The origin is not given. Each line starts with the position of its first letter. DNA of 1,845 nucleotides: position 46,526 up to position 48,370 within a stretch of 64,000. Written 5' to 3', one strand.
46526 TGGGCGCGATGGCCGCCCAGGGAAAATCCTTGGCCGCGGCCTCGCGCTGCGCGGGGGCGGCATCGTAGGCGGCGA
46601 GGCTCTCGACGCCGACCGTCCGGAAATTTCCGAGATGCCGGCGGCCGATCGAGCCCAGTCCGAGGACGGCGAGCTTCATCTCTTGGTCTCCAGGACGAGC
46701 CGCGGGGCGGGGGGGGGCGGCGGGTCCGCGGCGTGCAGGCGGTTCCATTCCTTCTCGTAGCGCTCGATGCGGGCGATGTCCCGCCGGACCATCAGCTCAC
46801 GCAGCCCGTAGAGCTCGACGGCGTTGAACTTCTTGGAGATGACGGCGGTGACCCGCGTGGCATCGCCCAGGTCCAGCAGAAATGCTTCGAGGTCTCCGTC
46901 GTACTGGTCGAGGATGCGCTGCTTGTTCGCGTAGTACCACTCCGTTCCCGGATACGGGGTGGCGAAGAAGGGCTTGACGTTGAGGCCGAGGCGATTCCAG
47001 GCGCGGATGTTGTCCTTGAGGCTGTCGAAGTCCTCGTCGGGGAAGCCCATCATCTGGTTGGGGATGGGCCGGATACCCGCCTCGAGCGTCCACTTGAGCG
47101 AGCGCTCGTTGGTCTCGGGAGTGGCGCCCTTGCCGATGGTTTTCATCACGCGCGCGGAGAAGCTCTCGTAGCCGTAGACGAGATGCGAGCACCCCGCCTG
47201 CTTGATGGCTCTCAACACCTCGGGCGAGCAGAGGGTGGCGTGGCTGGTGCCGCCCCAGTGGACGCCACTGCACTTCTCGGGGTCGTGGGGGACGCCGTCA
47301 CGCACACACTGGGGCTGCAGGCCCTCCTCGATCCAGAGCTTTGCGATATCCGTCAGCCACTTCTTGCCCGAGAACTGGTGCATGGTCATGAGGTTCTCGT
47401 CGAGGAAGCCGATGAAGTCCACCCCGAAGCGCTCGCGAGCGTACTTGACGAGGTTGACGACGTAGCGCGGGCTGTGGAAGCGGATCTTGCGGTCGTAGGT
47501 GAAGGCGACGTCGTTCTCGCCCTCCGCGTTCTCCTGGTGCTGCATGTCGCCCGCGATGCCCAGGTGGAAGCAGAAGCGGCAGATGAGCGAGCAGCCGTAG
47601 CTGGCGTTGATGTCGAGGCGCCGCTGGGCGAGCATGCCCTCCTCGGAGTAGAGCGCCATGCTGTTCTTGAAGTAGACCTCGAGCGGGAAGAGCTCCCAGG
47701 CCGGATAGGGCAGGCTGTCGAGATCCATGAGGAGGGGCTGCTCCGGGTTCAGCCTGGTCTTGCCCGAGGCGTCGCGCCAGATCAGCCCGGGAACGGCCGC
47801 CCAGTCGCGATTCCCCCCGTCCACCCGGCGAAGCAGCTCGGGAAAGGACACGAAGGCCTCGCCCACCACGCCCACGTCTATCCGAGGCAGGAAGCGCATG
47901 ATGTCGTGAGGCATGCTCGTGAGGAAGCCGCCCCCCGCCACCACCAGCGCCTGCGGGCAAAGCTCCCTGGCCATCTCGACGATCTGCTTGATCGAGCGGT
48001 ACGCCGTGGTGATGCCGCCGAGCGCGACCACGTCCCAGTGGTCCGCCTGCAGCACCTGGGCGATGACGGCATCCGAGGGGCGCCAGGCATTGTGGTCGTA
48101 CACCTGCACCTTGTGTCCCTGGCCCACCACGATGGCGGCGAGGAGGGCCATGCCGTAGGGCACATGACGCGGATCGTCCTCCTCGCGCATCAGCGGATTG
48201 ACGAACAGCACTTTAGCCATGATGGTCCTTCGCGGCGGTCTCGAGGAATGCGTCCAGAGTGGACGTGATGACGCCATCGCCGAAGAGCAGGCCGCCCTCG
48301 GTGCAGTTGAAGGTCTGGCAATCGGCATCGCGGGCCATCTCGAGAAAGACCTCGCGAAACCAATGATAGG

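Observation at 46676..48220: Cobalamin-dependent radical SAM enzyme in the nonulosonic-acid module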

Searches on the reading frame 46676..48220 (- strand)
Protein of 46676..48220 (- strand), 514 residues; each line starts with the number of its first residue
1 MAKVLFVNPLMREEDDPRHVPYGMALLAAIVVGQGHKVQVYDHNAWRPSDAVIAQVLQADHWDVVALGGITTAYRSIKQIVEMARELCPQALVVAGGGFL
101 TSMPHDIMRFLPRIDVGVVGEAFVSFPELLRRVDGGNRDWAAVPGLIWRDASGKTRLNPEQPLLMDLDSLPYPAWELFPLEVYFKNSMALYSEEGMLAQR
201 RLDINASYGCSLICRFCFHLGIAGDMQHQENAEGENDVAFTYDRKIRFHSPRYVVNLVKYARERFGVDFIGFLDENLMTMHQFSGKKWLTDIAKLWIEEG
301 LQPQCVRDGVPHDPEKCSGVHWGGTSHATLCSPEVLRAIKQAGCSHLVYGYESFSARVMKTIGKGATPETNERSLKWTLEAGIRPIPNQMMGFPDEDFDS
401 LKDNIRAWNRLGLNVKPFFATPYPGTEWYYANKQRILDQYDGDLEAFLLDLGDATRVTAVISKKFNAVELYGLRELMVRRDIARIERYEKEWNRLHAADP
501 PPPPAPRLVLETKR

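Call 5: search_protein_families(library=pfam, proteins=[window:46676-48220:-], max_evalue=0.01)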
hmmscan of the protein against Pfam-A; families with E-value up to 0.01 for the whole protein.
window:46676-48220:- (514 aa): 2 families
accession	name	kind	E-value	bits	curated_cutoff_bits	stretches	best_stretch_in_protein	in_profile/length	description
PF04055.27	Radical_SAM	-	1.3e-15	58.4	29.5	1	204-403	1-161/166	Radical SAM superfamily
PF02310.24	B12-binding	-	3.2e-14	53.3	32.1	1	19-129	12-120/121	B12 binding domain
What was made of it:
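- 46676..48220 (-): B12-binding-domain radical SAM enzyme, 514 aa (the finding). Pfam PF02310 + PF04055 (call 5).
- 47834..48166 (-): N-terminal Rossmann-type B12-binding-like domain (residues 19-129). PF02310 E 3e-14 (call 5).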

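Call 6: search_protein_families(library=ncbifam, proteins=[window:46676-48220:-], max_evalue=0.001)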
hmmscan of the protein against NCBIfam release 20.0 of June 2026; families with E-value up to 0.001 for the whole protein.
window:46676-48220:- (514 aa): 15 families
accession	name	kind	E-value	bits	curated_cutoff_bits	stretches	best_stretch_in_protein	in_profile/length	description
NF050148.1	rSAM_ApyD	equivalog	3.1e-25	88.6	750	2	19-218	23-216/645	RiPP biosynthesis radical SAM protein ApyD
TIGR02026.1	BchE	equivalog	9.8e-23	80.7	481.35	1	21-435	22-390/497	magnesium-protoporphyrin IX monomethyl ester anaerobic oxidative cyclase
TIGR03471.1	HpnJ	equivalog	1.1e-21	77.3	577.6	2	319-434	274-389/472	hopanoid biosynthesis associated radical SAM protein HpnJ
TIGR03975.1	rSAM_ocin_1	subfamily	8.7e-21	74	281.85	2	79-210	146-270/606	RiPP maturation radical SAM C-methyltransferase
NF038361.1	rSAM_Sden_1168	equivalog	2.6e-16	59.3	575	1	24-282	102-342/560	Sden_1168 family B12-binding radical SAM P-methyltransferase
TIGR04013.1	B12_SAM_MJ_1487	hypoth_equivalog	6.2e-16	58.2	251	2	334-445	255-370/382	TIGR04013 family B12-binding domain/radical SAM domain-containing protein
NF033712.0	B12_rSAM_KedN5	subfamily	8.7e-16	57.3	700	1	36-225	37-219/624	KedN5 family methylcobalamin-dependent radical SAM C-methyltransferase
TIGR04385.1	B12_rSAM_cofa1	equivalog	3.6e-14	52.8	450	1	9-225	8-219/438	B12 lower ligand biosynthesis radical SAM protein BzaD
TIGR04367.1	HpnR_B12_rSAM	equivalog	1.2e-12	47.2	650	1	9-178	10-172/490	hopanoid C-3 methylase HpnR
TIGR04014.1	B12_SAM_MJ_0865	equivalog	2.4e-12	46.4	360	1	330-427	255-353/434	methyl-coenzyme M reductase glutamine C-methyltransferase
TIGR04072.2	rSAM_ladder_B12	equivalog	9.9e-12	44.2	360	1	21-137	18-144/443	lipid biosynthesis B12-binding/radical SAM protein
TIGR04479.1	bcpD_PhpK_rSAM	subfamily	2.4e-10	39.4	600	1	331-437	329-428/504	PhpK family radical SAM P-methyltransferase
NF033070.1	rSAM_AprD4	equivalog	1.6e-06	27.3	500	0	318-434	272-392/456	AprD4 family radical SAM diol-dehydratase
NF040546.1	rSAM_CUAEP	equivalog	5.6e-05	22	500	0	334-397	264-327/468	CUAEP/CCAEP-tail radical SAM (seleno)protein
TIGR04190.1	B12_SAM_Ta0216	equivalog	0.00014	20.6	500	1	61-217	88-235/554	TIGR04190 family B12-binding domain/radical SAM domain protein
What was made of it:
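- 46676..48220 (-): No NCBIfam equivalog reached (call 6).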

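Call 7: search_solved_structures(query=window:46676-48220:-, max_evalue=0.01, show_alignments=3)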
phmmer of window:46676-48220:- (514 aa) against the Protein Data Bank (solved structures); distinct sequences matched with E-value up to 0.01: 4.
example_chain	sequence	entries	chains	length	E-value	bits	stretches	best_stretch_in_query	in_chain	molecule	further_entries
7kdx_A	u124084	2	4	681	4.9e-07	31.9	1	63-217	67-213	Methyltransferase TokK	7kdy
9ccb_A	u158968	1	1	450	0.0003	22.7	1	330-428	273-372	Radical SAM core domain-containing protein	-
6fd2_B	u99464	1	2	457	0.0028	19.5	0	318-430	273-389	Putative apramycin biosynthetic oxidoreductase 4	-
6wte_A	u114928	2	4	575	0.0049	18.7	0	78-172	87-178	B12-binding domain-containing protein | Tryptophan-C2-methyltransferase containing B12-binding domain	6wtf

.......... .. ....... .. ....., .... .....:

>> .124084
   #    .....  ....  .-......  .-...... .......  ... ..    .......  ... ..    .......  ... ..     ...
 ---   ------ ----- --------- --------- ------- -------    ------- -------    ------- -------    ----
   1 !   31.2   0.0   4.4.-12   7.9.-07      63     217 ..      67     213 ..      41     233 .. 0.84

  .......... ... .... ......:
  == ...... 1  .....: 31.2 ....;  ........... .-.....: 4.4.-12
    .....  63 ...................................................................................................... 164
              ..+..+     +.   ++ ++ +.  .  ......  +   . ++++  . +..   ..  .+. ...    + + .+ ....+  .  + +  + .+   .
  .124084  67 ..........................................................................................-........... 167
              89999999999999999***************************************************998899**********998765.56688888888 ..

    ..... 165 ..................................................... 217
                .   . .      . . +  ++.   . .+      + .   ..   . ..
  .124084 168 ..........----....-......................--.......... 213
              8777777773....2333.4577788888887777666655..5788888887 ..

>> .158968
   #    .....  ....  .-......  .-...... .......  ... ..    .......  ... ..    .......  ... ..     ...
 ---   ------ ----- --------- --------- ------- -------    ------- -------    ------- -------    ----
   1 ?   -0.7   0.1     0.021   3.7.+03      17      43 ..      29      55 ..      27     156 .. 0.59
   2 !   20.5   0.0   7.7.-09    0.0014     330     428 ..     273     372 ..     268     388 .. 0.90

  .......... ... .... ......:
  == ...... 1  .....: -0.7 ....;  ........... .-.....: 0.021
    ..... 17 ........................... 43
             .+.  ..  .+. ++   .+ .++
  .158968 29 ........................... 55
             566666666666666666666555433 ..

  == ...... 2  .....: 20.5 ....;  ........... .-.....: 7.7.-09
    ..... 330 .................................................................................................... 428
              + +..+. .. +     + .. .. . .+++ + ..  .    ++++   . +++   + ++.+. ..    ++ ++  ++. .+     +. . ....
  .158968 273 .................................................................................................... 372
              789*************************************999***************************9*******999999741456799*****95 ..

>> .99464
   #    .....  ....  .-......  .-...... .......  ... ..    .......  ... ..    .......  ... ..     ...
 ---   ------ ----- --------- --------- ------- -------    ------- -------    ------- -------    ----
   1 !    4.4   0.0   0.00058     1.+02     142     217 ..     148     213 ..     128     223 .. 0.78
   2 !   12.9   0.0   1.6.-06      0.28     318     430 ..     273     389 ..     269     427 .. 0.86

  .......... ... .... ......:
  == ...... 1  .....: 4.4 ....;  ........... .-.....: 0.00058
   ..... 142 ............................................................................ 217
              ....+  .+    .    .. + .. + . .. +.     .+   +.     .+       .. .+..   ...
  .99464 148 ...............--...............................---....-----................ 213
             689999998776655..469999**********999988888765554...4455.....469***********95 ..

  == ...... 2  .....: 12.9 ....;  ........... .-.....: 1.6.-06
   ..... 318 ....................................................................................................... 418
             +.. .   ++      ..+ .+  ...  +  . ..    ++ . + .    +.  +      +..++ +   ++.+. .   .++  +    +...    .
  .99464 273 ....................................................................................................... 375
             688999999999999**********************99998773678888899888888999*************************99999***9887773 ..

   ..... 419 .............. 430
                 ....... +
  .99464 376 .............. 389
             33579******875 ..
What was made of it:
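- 47834..48166 (-): Aligns to the cobalamin domain region of TokK (call 7).
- Closest known: Fom3. Different: No detectable specific sequence relationship was found; Fom3 is not among the hits in calls 6 and 7.
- Closest known: TsrM, TokK, CysS, OxsB, MgmA. Same: TokK is the best sequence hit in the PDB, E 5e-7 (call 7).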

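Call 8: find_homologous_proteins(query=window:46676-48220:-, max_evalue=0.00001)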
Query window:46676-48220:- (514 aa): 1525 proteins with E <= 0.00001 among 8000 candidates; the best 120 are listed.
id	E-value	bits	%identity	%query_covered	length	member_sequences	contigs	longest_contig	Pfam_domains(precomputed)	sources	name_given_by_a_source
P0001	0.0e+0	1188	98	100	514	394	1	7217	PF04055.28,PF02310.25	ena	-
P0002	0.0e+0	1054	86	100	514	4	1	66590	PF04055.28,PF02310.25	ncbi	-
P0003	0.0e+0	1051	87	97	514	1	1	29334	PF04055.28,PF02310.25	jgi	-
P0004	0.0e+0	1050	86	99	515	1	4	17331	PF04055.28,PF02310.25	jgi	jgi:radical SAM superfamily enzyme YgiQ (UPF0313 family)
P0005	0.0e+0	1048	85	100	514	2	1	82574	PF04055.28,PF02310.25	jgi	jgi:anaerobic magnesium-protoporphyrin IX monomethyl ester cyclase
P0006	0.0e+0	1042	86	97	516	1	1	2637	PF04055.28,PF02310.25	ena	-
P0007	0.0e+0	1033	85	98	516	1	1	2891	PF04055.28,PF02310.25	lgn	-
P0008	0.0e+0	1031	83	100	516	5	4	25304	PF04055.28,PF02310.25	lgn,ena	-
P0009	0.0e+0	1028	84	98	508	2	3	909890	PF04055.28,PF02310.25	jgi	jgi:radical SAM superfamily enzyme YgiQ (UPF0313 family)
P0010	0.0e+0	1015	85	97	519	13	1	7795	PF04055.28,PF02310.25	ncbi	ncbi:MAG: B12-binding domain-containing radical SAM protein [Candidatus Rokuibacteriota bacterium]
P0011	9.9e-298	1006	83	98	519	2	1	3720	PF04055.28,PF02310.25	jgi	jgi:radical SAM superfamily enzyme YgiQ (UPF0313 family)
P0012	1.6e-297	1005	84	97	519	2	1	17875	PF04055.28,PF02310.25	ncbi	ncbi:MAG: B12-binding domain-containing radical SAM protein [Candidatus Rokuibacteriota bacterium]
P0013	1.5e-296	1002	84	97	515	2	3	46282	PF04055.28,PF02310.25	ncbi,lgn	-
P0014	1.9e-296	1002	84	97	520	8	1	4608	PF04055.28,PF02310.25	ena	-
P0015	7.3e-296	1000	83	97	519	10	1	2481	PF04055.28,PF02310.25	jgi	jgi:anaerobic magnesium-protoporphyrin IX monomethyl ester cyclase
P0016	1.6e-295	999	83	97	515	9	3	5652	PF04055.28,PF02310.25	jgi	jgi:radical SAM superfamily enzyme YgiQ (UPF0313 family)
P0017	1.9e-295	999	82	100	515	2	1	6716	PF04055.28,PF02310.25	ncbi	-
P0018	2.0e-295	999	82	99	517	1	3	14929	PF04055.28,PF02310.25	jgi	jgi:radical SAM superfamily enzyme YgiQ (UPF0313 family)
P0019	4.9e-295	997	83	97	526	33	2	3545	PF04055.28,PF02310.25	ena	-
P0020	1.9e-294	995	83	97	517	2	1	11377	PF04055.28,PF02310.25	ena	-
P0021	1.9e-294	995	83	97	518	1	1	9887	PF04055.28,PF02310.25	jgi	jgi:anaerobic magnesium-protoporphyrin IX monomethyl ester cyclase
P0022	2.6e-294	995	81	99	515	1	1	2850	PF04055.28,PF02310.25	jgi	-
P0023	2.7e-294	995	82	97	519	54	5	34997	PF04055.28,PF02310.25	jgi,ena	jgi:radical SAM superfamily enzyme YgiQ (UPF0313 family)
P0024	1.6e-293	992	82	97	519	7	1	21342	PF04055.28,PF02310.25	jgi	jgi:anaerobic magnesium-protoporphyrin IX monomethyl ester cyclase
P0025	1.7e-293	992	83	97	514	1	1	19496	PF04055.28,PF02310.25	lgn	-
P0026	1.8e-293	992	82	98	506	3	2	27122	PF04055.28,PF02310.25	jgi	-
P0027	1.2e-292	989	82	97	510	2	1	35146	PF04055.28,PF02310.25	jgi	jgi:radical SAM superfamily enzyme YgiQ (UPF0313 family)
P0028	2.6e-292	988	82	97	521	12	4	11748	PF04055.28,PF02310.25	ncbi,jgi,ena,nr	ncbi:MAG: B12-binding domain-containing radical SAM protein [Acidobacteria bacterium]|nr:MAG: B12-bi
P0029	6.0e-292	987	83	97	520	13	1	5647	PF04055.28,PF02310.25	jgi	-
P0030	1.5e-291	986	82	97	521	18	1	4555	PF04055.28,PF02310.25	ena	-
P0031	1.5e-291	986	80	99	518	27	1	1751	PF04055.28,PF02310.25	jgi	jgi:anaerobic magnesium-protoporphyrin IX monomethyl ester cyclase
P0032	3.5e-291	984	82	97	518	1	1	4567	PF04055.28,PF02310.25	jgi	jgi:radical SAM superfamily enzyme YgiQ (UPF0313 family)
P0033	4.3e-291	984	81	99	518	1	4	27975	PF04055.28,PF02310.25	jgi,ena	-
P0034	4.8e-291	984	82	98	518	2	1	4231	PF04055.28,PF02310.25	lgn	-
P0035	7.5e-291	983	82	97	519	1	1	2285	PF04055.28,PF02310.25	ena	-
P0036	1.9e-289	979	80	97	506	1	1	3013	PF04055.28,PF02310.25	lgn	-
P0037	3.2e-289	978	82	97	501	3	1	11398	PF04055.28,PF02310.25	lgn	-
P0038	3.3e-289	978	81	97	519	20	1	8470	PF04055.28,PF02310.25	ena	-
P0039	3.6e-289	978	82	97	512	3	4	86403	PF04055.28,PF02310.25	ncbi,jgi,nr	ncbi:MAG TPA: radical SAM protein [Methylomirabilota bacterium]|jgi:radical SAM superfamily enzyme Y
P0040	5.8e-289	977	80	98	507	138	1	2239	PF04055.28,PF02310.25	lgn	-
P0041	1.7e-288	976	80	97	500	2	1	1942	PF04055.28,PF02310.25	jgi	jgi:anaerobic magnesium-protoporphyrin IX monomethyl ester cyclase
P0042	1.8e-288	976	81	98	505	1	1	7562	PF04055.28,PF02310.25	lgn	-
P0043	2.2e-288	975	80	97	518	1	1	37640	PF04055.28,PF02310.25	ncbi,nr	ncbi:MAG TPA: radical SAM protein [Methylomirabilota bacterium]|nr:radical SAM protein [Methylomirab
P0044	4.3e-288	974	80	98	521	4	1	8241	PF04055.28,PF02310.25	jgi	jgi:radical SAM superfamily enzyme YgiQ (UPF0313 family)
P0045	9.3e-288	973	80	97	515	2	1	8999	PF04055.28,PF02310.25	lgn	-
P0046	2.3e-287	972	79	98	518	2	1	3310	PF04055.28,PF02310.25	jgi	jgi:anaerobic magnesium-protoporphyrin IX monomethyl ester cyclase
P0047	5.1e-287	971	81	97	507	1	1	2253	PF04055.28,PF02310.25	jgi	jgi:radical SAM superfamily enzyme YgiQ (UPF0313 family)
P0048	5.5e-287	971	80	97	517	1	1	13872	PF04055.28,PF02310.25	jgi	jgi:anaerobic magnesium-protoporphyrin IX monomethyl ester cyclase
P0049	6.0e-287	971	81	96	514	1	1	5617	PF04055.28,PF02310.25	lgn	-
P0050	6.7e-287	970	81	97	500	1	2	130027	PF04055.28,PF02310.25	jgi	jgi:radical SAM superfamily enzyme YgiQ (UPF0313 family)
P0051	1.9e-286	969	79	97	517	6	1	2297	PF04055.28,PF02310.25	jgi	-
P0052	5.7e-286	967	79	99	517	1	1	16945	PF04055.28,PF02310.25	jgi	jgi:radical SAM superfamily enzyme YgiQ (UPF0313 family)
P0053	5.9e-286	967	79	97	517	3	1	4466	PF04055.28,PF02310.25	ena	-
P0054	2.6e-285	965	81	97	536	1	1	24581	PF04055.28,PF02310.25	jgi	jgi:anaerobic magnesium-protoporphyrin IX monomethyl ester cyclase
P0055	5.9e-285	964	79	98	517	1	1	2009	PF04055.28,PF02310.25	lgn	-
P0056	1.1e-284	963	79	97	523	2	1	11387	PF04055.28,PF02310.25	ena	-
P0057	1.8e-284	962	80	97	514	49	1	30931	PF04055.28,PF02310.25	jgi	jgi:radical SAM superfamily enzyme YgiQ (UPF0313 family)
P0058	3.3e-284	961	81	96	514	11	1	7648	PF04055.28,PF02310.25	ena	-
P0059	4.0e-284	961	80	97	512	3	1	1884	PF04055.28,PF02310.25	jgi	jgi:anaerobic magnesium-protoporphyrin IX monomethyl ester cyclase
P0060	1.1e-283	960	79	96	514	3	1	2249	PF04055.28,PF02310.25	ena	-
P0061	2.3e-283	959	79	99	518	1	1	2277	PF04055.28,PF02310.25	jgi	-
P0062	8.7e-283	957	78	97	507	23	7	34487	PF04055.28,PF02310.25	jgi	jgi:radical SAM superfamily enzyme YgiQ (UPF0313 family)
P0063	2.2e-282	955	79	97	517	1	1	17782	PF04055.28,PF02310.25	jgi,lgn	-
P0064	2.3e-282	955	78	98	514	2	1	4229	PF04055.28,PF02310.25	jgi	jgi:radical SAM superfamily enzyme YgiQ (UPF0313 family)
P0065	6.1e-282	954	78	97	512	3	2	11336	PF04055.28,PF02310.25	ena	-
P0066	1.3e-281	953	77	97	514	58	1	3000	PF04055.28,PF02310.25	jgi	jgi:radical SAM superfamily enzyme YgiQ (UPF0313 family)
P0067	1.8e-281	952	80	96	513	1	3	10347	PF04055.28,PF02310.25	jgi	jgi:radical SAM superfamily enzyme YgiQ (UPF0313 family)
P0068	2.7e-281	952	78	97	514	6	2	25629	PF04055.28,PF02310.25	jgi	jgi:radical SAM superfamily enzyme YgiQ (UPF0313 family)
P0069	5.9e-281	951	79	97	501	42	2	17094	PF04055.28,PF02310.25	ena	-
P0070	1.0e-280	950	79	97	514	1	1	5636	PF04055.28,PF02310.25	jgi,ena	jgi:radical SAM superfamily enzyme YgiQ (UPF0313 family)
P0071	1.3e-280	950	79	97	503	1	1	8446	PF04055.28,PF02310.25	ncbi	-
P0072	1.6e-280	949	77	100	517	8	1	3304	PF04055.28,PF02310.25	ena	-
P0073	2.7e-280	949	79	97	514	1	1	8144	PF04055.28,PF02310.25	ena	-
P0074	2.9e-280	948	79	97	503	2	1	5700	PF04055.28,PF02310.25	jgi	-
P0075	5.7e-280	948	77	98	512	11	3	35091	PF04055.28,PF02310.25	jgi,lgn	jgi:radical SAM superfamily enzyme YgiQ (UPF0313 family)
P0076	2.8e-279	945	79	97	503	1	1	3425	PF04055.28,PF02310.25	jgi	jgi:radical SAM superfamily enzyme YgiQ (UPF0313 family)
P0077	7.5e-279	944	77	98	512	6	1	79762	PF04055.28,PF02310.25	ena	-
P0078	1.0e-278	943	78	96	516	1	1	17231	PF04055.28,PF02310.25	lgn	-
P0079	5.8e-278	941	79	97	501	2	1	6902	PF04055.28,PF02310.25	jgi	-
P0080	7.6e-277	937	77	99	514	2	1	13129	PF04055.28,PF02310.25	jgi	jgi:radical SAM superfamily enzyme YgiQ (UPF0313 family)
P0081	6.1e-276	934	74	100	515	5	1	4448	PF04055.28,PF02310.25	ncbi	-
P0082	1.1e-273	927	75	100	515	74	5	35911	PF04055.28,PF02310.25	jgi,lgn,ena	jgi:radical SAM superfamily enzyme YgiQ (UPF0313 family)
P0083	2.3e-273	926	76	98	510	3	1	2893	PF04055.28,PF02310.25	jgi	jgi:radical SAM superfamily enzyme YgiQ (UPF0313 family)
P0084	1.5e-272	923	76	99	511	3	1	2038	PF04055.28,PF02310.25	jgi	jgi:anaerobic magnesium-protoporphyrin IX monomethyl ester cyclase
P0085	3.0e-271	919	76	97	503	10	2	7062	PF04055.28,PF02310.25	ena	-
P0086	4.0e-271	918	76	96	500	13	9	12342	PF04055.28,PF02310.25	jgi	jgi:anaerobic magnesium-protoporphyrin IX monomethyl ester cyclase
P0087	1.6e-270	916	77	97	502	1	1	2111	PF04055.28,PF02310.25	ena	-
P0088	1.7e-270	916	77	97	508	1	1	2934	PF04055.28,PF02310.25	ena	-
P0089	2.1e-269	913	75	99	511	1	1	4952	PF04055.28,PF02310.25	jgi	jgi:anaerobic magnesium-protoporphyrin IX monomethyl ester cyclase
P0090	3.5e-269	912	76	97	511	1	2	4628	PF04055.28,PF02310.25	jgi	jgi:radical SAM superfamily enzyme YgiQ (UPF0313 family)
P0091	9.8e-269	910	75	97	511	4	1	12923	PF04055.28,PF02310.25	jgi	jgi:radical SAM superfamily enzyme YgiQ (UPF0313 family)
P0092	3.2e-268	909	76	97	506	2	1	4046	PF04055.28,PF02310.25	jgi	jgi:anaerobic magnesium-protoporphyrin IX monomethyl ester cyclase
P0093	3.4e-268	909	76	97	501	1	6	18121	PF04055.28,PF02310.25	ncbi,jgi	jgi:radical SAM superfamily enzyme YgiQ (UPF0313 family)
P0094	4.2e-267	905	73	100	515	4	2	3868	PF04055.28,PF02310.25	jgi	jgi:anaerobic magnesium-protoporphyrin IX monomethyl ester cyclase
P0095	4.9e-266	902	76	97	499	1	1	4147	PF04055.28,PF02310.25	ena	-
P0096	1.8e-265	900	75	97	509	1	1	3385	PF04055.28,PF02310.25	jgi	jgi:radical SAM superfamily enzyme YgiQ (UPF0313 family)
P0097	1.2e-264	897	82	89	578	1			PF04055.28,PF02310.25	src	-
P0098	6.0e-264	895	75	97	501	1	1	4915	PF04055.28,PF02310.25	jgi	jgi:radical SAM superfamily enzyme YgiQ (UPF0313 family)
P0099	5.1e-263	892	74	97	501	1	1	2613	PF04055.28,PF02310.25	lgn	-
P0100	3.4e-262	889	80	89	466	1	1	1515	PF04055.28,PF02310.25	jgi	jgi:radical SAM superfamily enzyme YgiQ (UPF0313 family)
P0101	1.3e-260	884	74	97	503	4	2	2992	PF04055.28,PF02310.25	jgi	jgi:radical SAM superfamily enzyme YgiQ (UPF0313 family)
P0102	1.5e-260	883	76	96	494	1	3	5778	PF04055.28,PF02310.25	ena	-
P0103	2.2e-257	873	74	97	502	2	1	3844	PF04055.28,PF02310.25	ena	-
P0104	6.2e-256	868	82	85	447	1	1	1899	PF04055.28,PF02310.25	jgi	jgi:radical SAM superfamily enzyme YgiQ (UPF0313 family)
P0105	1.1e-254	864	71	97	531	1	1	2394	PF04055.28,PF02310.25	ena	-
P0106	1.8e-253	860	80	88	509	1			PF04055.28,PF02310.25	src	-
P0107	2.9e-248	843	71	98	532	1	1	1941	PF04055.28,PF02310.25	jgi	jgi:anaerobic magnesium-protoporphyrin IX monomethyl ester cyclase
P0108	5.2e-247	839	69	97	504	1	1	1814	PF04055.28,PF02310.25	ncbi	-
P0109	9.8e-247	838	72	95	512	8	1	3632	PF04055.28,PF02310.25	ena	-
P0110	7.1e-246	835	71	95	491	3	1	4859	PF04055.28,PF02310.25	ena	-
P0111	7.4e-246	835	67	100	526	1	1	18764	PF04055.28,PF02310.25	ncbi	-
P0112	8.3e-246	835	71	94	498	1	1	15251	PF04055.28,PF02310.25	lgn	-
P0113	7.3e-244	828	71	95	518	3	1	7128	PF04055.28,PF02310.25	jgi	jgi:anaerobic magnesium-protoporphyrin IX monomethyl ester cyclase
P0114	7.8e-244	828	67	100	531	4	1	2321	PF04055.28,PF02310.25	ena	-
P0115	3.3e-242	823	67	99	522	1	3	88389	PF04055.28,PF02310.25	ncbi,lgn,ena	-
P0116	8.1e-242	822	68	95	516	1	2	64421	PF04055.28,PF02310.25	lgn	-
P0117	1.2e-241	821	68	96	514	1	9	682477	PF04055.28,PF02310.25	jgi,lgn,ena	jgi:radical SAM superfamily enzyme YgiQ (UPF0313 family)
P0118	1.7e-241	821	68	96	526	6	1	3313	PF04055.28,PF02310.25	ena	-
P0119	1.9e-241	820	66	100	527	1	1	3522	PF04055.28,PF02310.25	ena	-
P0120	3.4e-240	816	70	95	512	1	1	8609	PF04055.28,PF02310.25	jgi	jgi:radical SAM superfamily enzyme YgiQ (UPF0313 family)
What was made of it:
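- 46676..48220 (-): More than 1500 homologues (call 8).
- Checked: More than 1500 homologues exist, 66-98% identical over the full length among the best 120 (call 8).
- Automatic names given by sources are 'BchE-like cyclase' and 'YgiQ' (call 8).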
